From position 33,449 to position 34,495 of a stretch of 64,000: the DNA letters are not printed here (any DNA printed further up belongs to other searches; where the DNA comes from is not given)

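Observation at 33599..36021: Translationally coupled operon of two catalytic-His-to-Gln sirtuin paralogues plus a PARG-type hydrolase: candidate reversible ADP-ribosylation system in a new context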

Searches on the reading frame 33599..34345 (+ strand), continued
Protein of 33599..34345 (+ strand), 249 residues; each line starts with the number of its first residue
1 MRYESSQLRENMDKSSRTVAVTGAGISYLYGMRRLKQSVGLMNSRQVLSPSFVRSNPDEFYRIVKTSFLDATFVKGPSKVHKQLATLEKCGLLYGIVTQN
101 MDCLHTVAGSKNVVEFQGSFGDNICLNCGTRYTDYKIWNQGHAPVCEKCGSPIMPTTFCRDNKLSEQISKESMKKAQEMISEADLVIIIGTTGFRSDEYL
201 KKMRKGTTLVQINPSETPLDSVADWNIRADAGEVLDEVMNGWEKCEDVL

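Call 10: find_homologous_proteins(query=window:33599-34345:+, max_evalue=0.00001)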
Query window:33599-34345:+ (249 aa): 232 proteins with E <= 0.00001 among 719 candidates; the best 120 are listed.
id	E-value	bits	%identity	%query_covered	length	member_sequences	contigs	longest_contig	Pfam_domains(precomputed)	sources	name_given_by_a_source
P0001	8.5e-161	551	96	100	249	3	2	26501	PF02146.24,PF00205.29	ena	-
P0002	1.2e-154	530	94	100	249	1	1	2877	PF02146.24,PF00205.29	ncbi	-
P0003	2.3e-146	503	90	100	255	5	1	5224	PF02146.24,PF00205.29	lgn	-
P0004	5.6e-146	502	88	100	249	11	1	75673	PF02146.24,PF00205.29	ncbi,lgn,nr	ncbi:MAG: hypothetical protein LUH56_06560 [Oscillospiraceae bacterium]|nr:hypothetical protein [Osc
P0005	7.5e-144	495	87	100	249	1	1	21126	PF02146.24,PF00205.29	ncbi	-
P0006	1.6e-142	491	86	100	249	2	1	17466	PF02146.24,PF00205.29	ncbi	-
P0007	2.2e-140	484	85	100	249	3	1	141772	PF02146.24,PF00205.29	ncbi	-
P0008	1.0e-112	393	70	97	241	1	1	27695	PF02146.24,PF00205.29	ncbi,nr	ncbi:MAG: hypothetical protein LIO45_07050 [Clostridiales bacterium]|nr:hypothetical protein [Clostr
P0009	1.0e-111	390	71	97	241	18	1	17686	PF02146.24,PF00205.29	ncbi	-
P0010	2.8e-111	389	71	96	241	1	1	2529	PF02146.24,PF00205.29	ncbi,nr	ncbi:MAG: hypothetical protein LUI87_16410 [Lachnospiraceae bacterium]|nr:hypothetical protein [Lach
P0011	4.2e-111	388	69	97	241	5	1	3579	PF02146.24,PF00205.29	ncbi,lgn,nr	ncbi:MAG: hypothetical protein LUG44_00980 [Clostridiales bacterium]|nr:hypothetical protein [Clostr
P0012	2.6e-110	385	69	97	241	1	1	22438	PF02146.24,PF00205.29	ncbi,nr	ncbi:MAG: hypothetical protein LUC30_09005 [Clostridiales bacterium]|nr:hypothetical protein [Clostr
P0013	3.1e-110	385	69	97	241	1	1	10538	PF02146.24,PF00205.29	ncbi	-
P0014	1.1e-109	383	69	96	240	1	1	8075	PF02146.24,PF00205.29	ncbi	-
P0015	1.2e-109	383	68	97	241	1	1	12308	PF02146.24,PF00205.29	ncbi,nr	ncbi:MAG: hypothetical protein LUD78_11960 [Clostridiales bacterium]|nr:hypothetical protein [Clostr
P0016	2.1e-109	382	70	96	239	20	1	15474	PF02146.24,PF00205.29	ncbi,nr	ncbi:MAG: hypothetical protein LUI14_03945 [Lachnospiraceae bacterium]|nr:hypothetical protein [Lach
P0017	3.9e-109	382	69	96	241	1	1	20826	PF02146.24,PF00205.29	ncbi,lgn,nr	ncbi:MAG: hypothetical protein LUF92_02720 [Clostridiales bacterium]|nr:hypothetical protein [Clostr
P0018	4.6e-109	381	69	96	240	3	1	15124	PF02146.24,PF00205.29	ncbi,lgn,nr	ncbi:MAG: hypothetical protein LUG93_02345 [Lachnospiraceae bacterium]|nr:hypothetical protein [Lach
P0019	1.2e-108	380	68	97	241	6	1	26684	PF02146.24,PF00205.29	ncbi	-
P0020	1.7e-108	379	68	97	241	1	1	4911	PF02146.24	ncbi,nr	ncbi:MAG: hypothetical protein LUG83_05235 [Lachnospiraceae bacterium]|nr:hypothetical protein [Lach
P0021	1.9e-108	379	69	97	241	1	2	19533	PF02146.24,PF00205.29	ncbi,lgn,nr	ncbi:MAG: hypothetical protein LUI12_08790 [Clostridiales bacterium]|nr:hypothetical protein [Clostr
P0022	2.8e-108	379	68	97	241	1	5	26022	PF02146.24,PF00205.29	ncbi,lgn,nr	ncbi:MAG: hypothetical protein LUE96_12175 [Lachnospiraceae bacterium]|nr:hypothetical protein [Lach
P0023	1.1e-107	377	67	97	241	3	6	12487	PF02146.24,PF00205.29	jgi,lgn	-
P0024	1.1e-107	377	67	97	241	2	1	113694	PF02146.24,PF00205.29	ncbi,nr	ncbi:MAG: hypothetical protein LUG45_01765 [Clostridiales bacterium]|nr:hypothetical protein [Clostr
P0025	1.2e-107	377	68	97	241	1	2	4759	PF02146.24,PF00205.29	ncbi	-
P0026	1.3e-107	376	67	97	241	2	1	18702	PF02146.24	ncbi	-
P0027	2.3e-107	376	68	96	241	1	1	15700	PF02146.24,PF00205.29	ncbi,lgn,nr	ncbi:MAG: hypothetical protein LUF00_09190 [Lachnospiraceae bacterium]|nr:hypothetical protein [Lach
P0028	2.9e-107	375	67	97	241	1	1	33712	PF02146.24,PF00205.29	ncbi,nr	ncbi:MAG: hypothetical protein LIO95_03895 [Clostridiales bacterium]|nr:hypothetical protein [Clostr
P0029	3.2e-107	375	68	97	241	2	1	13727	PF02146.24,PF00205.29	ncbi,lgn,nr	ncbi:MAG: hypothetical protein LUG85_06370 [Clostridiales bacterium]|nr:hypothetical protein [Clostr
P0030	4.3e-107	375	67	97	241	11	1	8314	PF02146.24,PF00205.29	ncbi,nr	ncbi:MAG: hypothetical protein LUC90_04035 [Lachnospiraceae bacterium]|nr:hypothetical protein [Lach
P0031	5.0e-107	375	69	97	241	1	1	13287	PF02146.24,PF00205.29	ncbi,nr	ncbi:MAG: hypothetical protein LUC83_02855 [Clostridiales bacterium]|nr:hypothetical protein [Clostr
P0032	5.2e-107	375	67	97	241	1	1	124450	PF02146.24,PF00205.29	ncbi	-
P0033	7.1e-107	374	67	97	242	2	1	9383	PF02146.24,PF00205.29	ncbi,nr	ncbi:MAG: hypothetical protein LUE91_01030 [Oscillospiraceae bacterium]|nr:hypothetical protein [Osc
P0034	8.9e-107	374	66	97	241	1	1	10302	PF02146.24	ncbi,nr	ncbi:MAG: hypothetical protein LIO54_06370 [Oscillospiraceae bacterium]|nr:hypothetical protein [Osc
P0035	1.3e-106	373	67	96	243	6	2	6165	PF02146.24,PF00205.29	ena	-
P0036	1.7e-106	373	68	97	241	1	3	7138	PF02146.24,PF00205.29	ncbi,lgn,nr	ncbi:MAG: hypothetical protein LUD14_01265 [Clostridiales bacterium]|nr:hypothetical protein [Clostr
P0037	1.9e-106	373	66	97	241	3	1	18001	PF02146.24,PF00205.29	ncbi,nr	ncbi:MAG: hypothetical protein LUD84_08685 [Clostridiales bacterium]|nr:hypothetical protein [Clostr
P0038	2.6e-106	372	68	97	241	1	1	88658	PF02146.24,PF00205.29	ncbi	-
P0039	3.5e-106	372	67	96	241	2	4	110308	PF02146.24,PF00205.29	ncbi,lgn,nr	ncbi:MAG: hypothetical protein LUC99_03220 [Clostridiales bacterium]|nr:hypothetical protein [Clostr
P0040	4.0e-106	372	70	97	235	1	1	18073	PF02146.24,PF00205.29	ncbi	-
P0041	6.2e-106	371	68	92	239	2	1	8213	PF02146.24,PF00205.29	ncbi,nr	ncbi:MAG: hypothetical protein LUE92_15775 [Clostridiales bacterium]|nr:hypothetical protein [Clostr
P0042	6.2e-106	371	67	97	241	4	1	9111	PF02146.24,PF00205.29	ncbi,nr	ncbi:MAG: hypothetical protein LUC32_04095 [Clostridiales bacterium]|nr:hypothetical protein [Clostr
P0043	6.6e-106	371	67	97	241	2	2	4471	PF02146.24,PF00205.29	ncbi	-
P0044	8.5e-106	371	70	96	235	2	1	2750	PF02146.24,PF00205.29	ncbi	-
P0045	9.6e-106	370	66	97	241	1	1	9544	PF02146.24,PF00205.29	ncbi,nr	ncbi:MAG: hypothetical protein LUC47_00600 [Clostridiales bacterium]|nr:hypothetical protein [Clostr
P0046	2.2e-105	369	67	96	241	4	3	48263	PF02146.24,PF00205.29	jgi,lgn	-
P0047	2.2e-105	369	67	96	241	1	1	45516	PF02146.24,PF00205.29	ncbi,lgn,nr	ncbi:MAG: hypothetical protein LUH14_04605 [Clostridiaceae bacterium]|nr:hypothetical protein [Clost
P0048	3.1e-105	369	66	97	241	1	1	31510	PF02146.24,PF00205.29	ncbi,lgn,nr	ncbi:MAG: hypothetical protein LIO60_04810 [Oscillospiraceae bacterium]|nr:hypothetical protein [Osc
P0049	3.5e-105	369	67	96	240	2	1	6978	PF02146.24,PF00205.29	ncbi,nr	ncbi:MAG: hypothetical protein LUE12_04515 [Ruminococcus sp.]|nr:hypothetical protein [Ruminococcus 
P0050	3.5e-105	369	66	97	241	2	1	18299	PF02146.24,PF00205.29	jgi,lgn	-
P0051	3.7e-105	368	66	97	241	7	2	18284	PF02146.24,PF00205.29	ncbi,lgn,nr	ncbi:MAG: hypothetical protein LUE22_08275 [Oscillospiraceae bacterium]|nr:hypothetical protein [Osc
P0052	4.9e-105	368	67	97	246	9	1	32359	PF02146.24,PF00205.29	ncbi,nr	ncbi:MAG: hypothetical protein LUG91_10030, partial [Ruminococcus sp.]|nr:hypothetical protein [Rumi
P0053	9.0e-105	367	68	96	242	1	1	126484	PF02146.24,PF00205.29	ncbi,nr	ncbi:MAG: hypothetical protein LUE29_04465 [Lachnospiraceae bacterium]|nr:hypothetical protein [Lach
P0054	9.1e-105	367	67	96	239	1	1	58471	PF02146.24,PF00205.29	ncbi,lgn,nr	ncbi:MAG: hypothetical protein LUE24_09440 [Lachnospiraceae bacterium]|nr:hypothetical protein [Lach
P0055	1.0e-104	367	66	97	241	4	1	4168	PF02146.24,PF00205.29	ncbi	-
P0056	1.2e-104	367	66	97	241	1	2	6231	PF02146.24,PF00205.29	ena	-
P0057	1.3e-104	367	65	97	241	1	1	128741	PF02146.24,PF00205.29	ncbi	-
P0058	1.4e-104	367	66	97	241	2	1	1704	PF02146.24,PF00205.29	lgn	-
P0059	2.0e-104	366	69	97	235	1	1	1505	PF02146.24,PF00205.29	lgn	-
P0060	2.0e-104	366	67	96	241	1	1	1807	PF02146.24,PF00205.29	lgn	-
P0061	6.6e-104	364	67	97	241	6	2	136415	PF02146.24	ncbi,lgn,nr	ncbi:MAG: hypothetical protein LUC25_07620 [Ruminococcus sp.]|nr:hypothetical protein [Ruminococcus 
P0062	7.5e-104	364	66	96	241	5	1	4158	PF02146.24,PF00205.29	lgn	-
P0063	7.5e-104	364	66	96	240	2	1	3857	PF02146.24,PF00205.29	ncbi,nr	ncbi:MAG: hypothetical protein LUI02_06215 [Clostridiales bacterium]|nr:hypothetical protein [Clostr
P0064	7.7e-104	364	66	97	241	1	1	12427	PF02146.24,PF00205.29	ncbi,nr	ncbi:MAG: hypothetical protein LUC21_03985 [Oscillospiraceae bacterium]|nr:hypothetical protein [Osc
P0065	7.8e-104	364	65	97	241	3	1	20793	PF02146.24,PF00205.29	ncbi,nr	ncbi:MAG: hypothetical protein LUG25_02180 [Oscillospiraceae bacterium]|nr:hypothetical protein [Osc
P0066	8.9e-104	364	66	97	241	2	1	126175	PF02146.24,PF00205.29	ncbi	-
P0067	1.2e-103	364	65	97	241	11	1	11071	PF02146.24,PF00205.29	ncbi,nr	ncbi:MAG: hypothetical protein LIO52_01680 [Oscillospiraceae bacterium]|nr:hypothetical protein [Osc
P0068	1.2e-103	364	68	95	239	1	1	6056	PF02146.24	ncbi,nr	ncbi:MAG: hypothetical protein LUE86_08365 [Clostridiales bacterium]|nr:hypothetical protein [Clostr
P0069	1.2e-103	364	67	96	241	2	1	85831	PF02146.24,PF00205.29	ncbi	-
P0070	1.6e-103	363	67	92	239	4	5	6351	PF02146.24,PF00205.29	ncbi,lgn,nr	ncbi:MAG: hypothetical protein LUH00_03630 [Lachnospiraceae bacterium]|nr:hypothetical protein [Lach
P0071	2.4e-103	363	66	97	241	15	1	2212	PF02146.24,PF00205.29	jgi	-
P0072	3.4e-103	362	64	97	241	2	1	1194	PF02146.24,PF00205.29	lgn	-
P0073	3.5e-103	362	66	97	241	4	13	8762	PF02146.24,PF00205.29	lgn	-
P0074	3.7e-103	362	65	96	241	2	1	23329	PF02146.24,PF00205.29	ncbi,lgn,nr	ncbi:MAG: hypothetical protein LIO92_12760 [Clostridiales bacterium]|nr:hypothetical protein [Clostr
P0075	5.2e-103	361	65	96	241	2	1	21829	PF02146.24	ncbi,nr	ncbi:MAG: hypothetical protein LUF33_01015 [Clostridiales bacterium]|nr:hypothetical protein [Clostr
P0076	5.9e-103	361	69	96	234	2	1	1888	PF02146.24,PF00205.29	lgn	-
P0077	7.1e-103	361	67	94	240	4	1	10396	PF02146.24,PF00205.29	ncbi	-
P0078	8.5e-103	361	64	97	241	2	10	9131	PF02146.24,PF00205.29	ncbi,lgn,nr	ncbi:MAG: hypothetical protein LIO69_07920 [Oscillospiraceae bacterium]|nr:hypothetical protein [Osc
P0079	9.9e-103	361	66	97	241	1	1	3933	PF02146.24,PF00205.29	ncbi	-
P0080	1.8e-102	360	68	96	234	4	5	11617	PF02146.24,PF00205.29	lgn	-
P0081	1.9e-102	360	63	96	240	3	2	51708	PF02146.24,PF00205.29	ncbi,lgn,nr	ncbi:MAG: hypothetical protein LUD07_00680 [Clostridiales bacterium]|nr:hypothetical protein [Clostr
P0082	4.3e-102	358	65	97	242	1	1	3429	PF02146.24,PF00205.29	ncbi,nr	ncbi:MAG: hypothetical protein LUC41_05295 [Clostridiales bacterium]|nr:hypothetical protein [Clostr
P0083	4.6e-102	358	64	96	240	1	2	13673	PF02146.24,PF00205.29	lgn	-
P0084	4.9e-102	358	68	97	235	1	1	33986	PF02146.24,PF00205.29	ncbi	-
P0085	6.5e-102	358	66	97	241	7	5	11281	PF02146.24,PF00205.29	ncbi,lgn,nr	ncbi:MAG: hypothetical protein LUC97_10425 [Clostridiales bacterium]|nr:hypothetical protein [Clostr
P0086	6.9e-102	358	67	97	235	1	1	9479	PF02146.24,PF00205.29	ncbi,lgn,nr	ncbi:MAG: NAD-dependent protein deacetylase [Clostridia bacterium]|nr:NAD-dependent protein deacetyl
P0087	7.1e-102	358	66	97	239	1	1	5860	PF02146.24,PF00205.29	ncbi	-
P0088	3.1e-101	356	63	96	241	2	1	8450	PF02146.24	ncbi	-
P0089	3.6e-101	355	63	96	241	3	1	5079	PF02146.24,PF00205.29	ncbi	-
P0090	6.3e-101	355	64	98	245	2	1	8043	PF02146.24,PF00205.29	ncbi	-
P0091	9.0e-101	354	63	96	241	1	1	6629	PF02146.24,PF00205.29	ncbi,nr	ncbi:MAG: hypothetical protein LUG57_07590 [Oscillospiraceae bacterium]|nr:hypothetical protein [Osc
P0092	1.5e-100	353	64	97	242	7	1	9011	PF02146.24,PF00205.29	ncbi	-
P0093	3.2e-100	352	66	96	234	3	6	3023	PF02146.24,PF00205.29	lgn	-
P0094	4.6e-100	352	66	97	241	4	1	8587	PF02146.24,PF00205.29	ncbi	-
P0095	1.1e-99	351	64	96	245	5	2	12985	PF02146.24,PF00205.29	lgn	-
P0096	1.2e-99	350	67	97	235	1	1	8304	PF02146.24,PF00205.29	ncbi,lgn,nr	ncbi:MAG: NAD-dependent protein deacetylase [Clostridia bacterium]|nr:NAD-dependent protein deacetyl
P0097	1.4e-99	350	64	96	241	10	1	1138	PF02146.24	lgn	-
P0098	1.7e-99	350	66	96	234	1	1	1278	PF02146.24,PF00205.29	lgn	-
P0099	2.0e-99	350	63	98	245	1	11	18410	PF02146.24,PF00205.29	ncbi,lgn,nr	ncbi:MAG: hypothetical protein LIO53_07435 [Oscillospiraceae bacterium]|nr:hypothetical protein [Osc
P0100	2.4e-99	349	64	96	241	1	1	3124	PF02146.24,PF00205.29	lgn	-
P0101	5.9e-99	348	65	96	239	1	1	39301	PF02146.24,PF00205.29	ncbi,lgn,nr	ncbi:MAG: NAD-dependent protein deacetylase [Clostridia bacterium]|nr:NAD-dependent protein deacetyl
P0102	6.1e-99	348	65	96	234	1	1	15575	PF02146.24,PF00205.29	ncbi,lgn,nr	ncbi:MAG: hypothetical protein LUH02_00670 [Erysipelotrichaceae bacterium]|nr:hypothetical protein [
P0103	1.2e-98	347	66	97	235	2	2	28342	PF02146.24,PF00205.29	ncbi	-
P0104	1.2e-98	347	63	97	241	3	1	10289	PF02146.24,PF00205.29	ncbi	-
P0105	1.6e-98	347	64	98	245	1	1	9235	PF02146.24,PF00205.29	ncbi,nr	ncbi:MAG: NAD-dependent protein deacetylase [Firmicutes bacterium]|nr:NAD-dependent protein deacetyl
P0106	1.4e-97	344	63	96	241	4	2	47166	PF02146.24,PF00205.29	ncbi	-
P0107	3.8e-97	342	64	96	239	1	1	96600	PF02146.24,PF00205.29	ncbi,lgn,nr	ncbi:MAG: NAD-dependent protein deacetylase [Clostridia bacterium]|nr:NAD-dependent protein deacetyl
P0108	7.9e-97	341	63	96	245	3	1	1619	PF02146.24,PF00205.29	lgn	-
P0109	8.4e-97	341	65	96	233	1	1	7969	PF02146.24,PF00205.29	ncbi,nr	ncbi:MAG: hypothetical protein LUF02_06840 [Erysipelotrichaceae bacterium]|nr:hypothetical protein [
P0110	1.8e-96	340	63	96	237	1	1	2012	PF02146.24,PF00205.29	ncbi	-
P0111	2.8e-96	339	61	96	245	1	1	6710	PF02146.24,PF00205.29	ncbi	-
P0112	4.5e-96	339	64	96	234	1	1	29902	PF02146.24,PF00205.29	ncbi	-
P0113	9.5e-95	334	62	96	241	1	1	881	PF02146.24,PF00205.29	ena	-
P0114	2.2e-94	333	62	96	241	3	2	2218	PF02146.24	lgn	-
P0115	1.2e-92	328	59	98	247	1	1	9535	PF02146.24,PF00205.29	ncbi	-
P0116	2.5e-92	326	60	94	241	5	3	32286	PF02146.24,PF00205.29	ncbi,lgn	-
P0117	2.8e-91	323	60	96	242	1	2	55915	PF02146.24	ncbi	-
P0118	7.1e-91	322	60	96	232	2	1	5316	PF02146.24,PF00205.29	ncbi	-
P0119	3.8e-90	319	67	84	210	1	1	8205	PF02146.24,PF00205.29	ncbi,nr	ncbi:MAG: hypothetical protein LUE90_08045 [Clostridiales bacterium]|nr:hypothetical protein [Clostr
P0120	8.6e-90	318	59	96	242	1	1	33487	PF02146.24,PF00205.29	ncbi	-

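Call 14: find_related_loci(query=A1, collection=genome_contigs, flank=6000)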
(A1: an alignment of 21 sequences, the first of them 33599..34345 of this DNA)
Query A1 (249 aa) in genome_contigs; peptide patterns used: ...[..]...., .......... (x = any residue, [..] = any of these).
141 stretches matched a pattern; 126 encode a relative of the query (tblastn E <= 1e-3); the best 80 are kept; 80 distinct loci.
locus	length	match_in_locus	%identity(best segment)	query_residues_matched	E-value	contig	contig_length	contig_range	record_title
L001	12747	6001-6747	89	1-249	3e-155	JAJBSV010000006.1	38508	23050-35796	MAG: Ruminococcus sp. isolate U_126731 U_126731=NODE_101_length_38508_cov_36.878865, whole genome shotgun sequence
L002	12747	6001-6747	88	1-249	2e-154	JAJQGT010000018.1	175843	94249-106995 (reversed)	MAG: Oscillospiraceae bacterium isolate U.3_2 NODE_7_length_175843_cov_43.747195, whole genome shotgun sequence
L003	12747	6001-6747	88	1-249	7e-154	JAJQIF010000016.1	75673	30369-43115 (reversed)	MAG: Oscillospiraceae bacterium isolate U.9_1 NODE_47_length_75673_cov_13.358446, whole genome shotgun sequence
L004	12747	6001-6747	90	1-249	3e-154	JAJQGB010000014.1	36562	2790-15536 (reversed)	MAG: Oscillospiraceae bacterium isolate U.10_1 NODE_68_length_36562_cov_41.596050, whole genome shotgun sequence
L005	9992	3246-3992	89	1-249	1e-153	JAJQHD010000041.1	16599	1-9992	MAG: Oscillospiraceae bacterium isolate U.4_5 NODE_447_length_16599_cov_41.490450, whole genome shotgun sequence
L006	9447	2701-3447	86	1-249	2e-150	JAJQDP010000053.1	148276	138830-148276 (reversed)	MAG: Oscillospiraceae bacterium isolate MI.11_1 NODE_8_length_148276_cov_72.377868, whole genome shotgun sequence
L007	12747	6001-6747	87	1-249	2e-150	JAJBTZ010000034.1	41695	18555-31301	MAG: Ruminococcus sp. isolate U_126910 U_126910=NODE_94_length_41695_cov_14.911575, whole genome shotgun sequence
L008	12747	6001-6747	85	1-249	2e-147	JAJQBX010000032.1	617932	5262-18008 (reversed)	MAG: Oscillospiraceae bacterium isolate C.5_3 NODE_1_length_617932_cov_82.686829, whole genome shotgun sequence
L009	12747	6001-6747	88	1-249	8e-154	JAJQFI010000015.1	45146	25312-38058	MAG: Oscillospiraceae bacterium isolate MO.2_2 NODE_77_length_45146_cov_118.964272, whole genome shotgun sequence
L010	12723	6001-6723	72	1-241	8e-122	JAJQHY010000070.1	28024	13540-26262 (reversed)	MAG: Lachnospiraceae bacterium isolate U.6_8 NODE_256_length_28024_cov_45.644499, whole genome shotgun sequence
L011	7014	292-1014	71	1-241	7e-122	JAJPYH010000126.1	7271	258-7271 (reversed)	MAG: Lachnospiraceae bacterium isolate AH.6_10 NODE_1552_length_7271_cov_7.512611, whole genome shotgun sequence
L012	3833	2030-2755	71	1-242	6e-124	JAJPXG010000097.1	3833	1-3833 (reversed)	MAG: Lachnospiraceae bacterium isolate AH.12_10 NODE_3645_length_3833_cov_6.853097, whole genome shotgun sequence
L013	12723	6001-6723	70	1-241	2e-121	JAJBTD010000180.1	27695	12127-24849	MAG: Clostridiales bacterium isolate U_126755 U_126755=NODE_124_length_27695_cov_8.635673, whole genome shotgun sequence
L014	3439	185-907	71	1-241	6e-124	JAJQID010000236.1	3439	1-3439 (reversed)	MAG: Lachnospiraceae bacterium isolate U.8_6 NODE_3094_length_3439_cov_7.813239, whole genome shotgun sequence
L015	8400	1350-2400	71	1-241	1e-120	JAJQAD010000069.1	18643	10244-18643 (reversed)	MAG: Clostridiales bacterium isolate BH.7_4 NODE_238_length_18643_cov_7.157682, whole genome shotgun sequence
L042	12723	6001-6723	67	1-241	2e-116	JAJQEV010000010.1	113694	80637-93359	MAG: Clostridiales bacterium isolate MI.B2_1 NODE_12_length_113694_cov_29.579713, whole genome shotgun sequence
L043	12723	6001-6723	67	1-241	2e-116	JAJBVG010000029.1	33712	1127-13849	MAG: Clostridiales bacterium isolate U_127109 U_127109=NODE_182_length_33712_cov_39.139525, whole genome shotgun sequenc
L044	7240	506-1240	66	1-245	3e-116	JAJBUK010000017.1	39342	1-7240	MAG: Clostridiales bacterium isolate U_126972 U_126972=NODE_50_length_39342_cov_16.212513, whole genome shotgun sequence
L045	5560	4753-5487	66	1-245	2e-115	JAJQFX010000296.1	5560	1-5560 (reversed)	MAG: Clostridiales bacterium isolate MO.B6_11 NODE_2041_length_5560_cov_14.513170, whole genome shotgun sequence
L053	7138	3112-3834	68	1-241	7e-115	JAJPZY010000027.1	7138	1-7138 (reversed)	MAG: Clostridiales bacterium isolate BH.4_7 NODE_2111_length_7138_cov_18.210080, whole genome shotgun sequence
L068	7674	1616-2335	66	1-240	5e-113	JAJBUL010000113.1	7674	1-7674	MAG: Clostridiales bacterium isolate U_127004 U_127004=NODE_1430_length_7674_cov_9.872687, whole genome shotgun sequence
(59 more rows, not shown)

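Call 25: predict_structure(alignment_id=A1)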
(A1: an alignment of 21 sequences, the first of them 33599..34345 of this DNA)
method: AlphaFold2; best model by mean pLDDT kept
length: 249 residues; sequences in the alignment: 21
mean_pLDDT: 87.7   pTM: 0.86
mean pLDDT of the five models: 87.7, 87.3, 86.3, 86.2, 86.2
residues with pLDDT >= 90: 142; 70-90: 92; 50-70: 15; < 50: 0
segments of 3 or more residues with pLDDT < 50: none
pLDDT, mean of each block of 10 residues (from residue 1): 88 94 74 83 85 94 91 91 95 91 91 89 93 93 95 90 81 91 92 66 89 86 89 91 69
secondary structure, 60 per line:
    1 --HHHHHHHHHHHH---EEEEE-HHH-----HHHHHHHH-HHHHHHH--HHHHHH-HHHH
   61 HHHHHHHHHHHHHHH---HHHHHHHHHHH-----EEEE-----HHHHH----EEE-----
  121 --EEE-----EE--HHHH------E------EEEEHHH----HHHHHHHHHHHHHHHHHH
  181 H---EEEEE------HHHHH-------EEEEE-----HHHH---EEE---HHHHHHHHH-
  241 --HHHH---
elements in order: H3-14 E18-22 H32-39 H41-47 H50-55 H57-75 H79-89 E95-98 H104-108 E113-115 E123-125 H135-138 E152-155 H163-181 E185-189 H196-200 E208-212 H218-221 E225-227 H231-239 H243-246
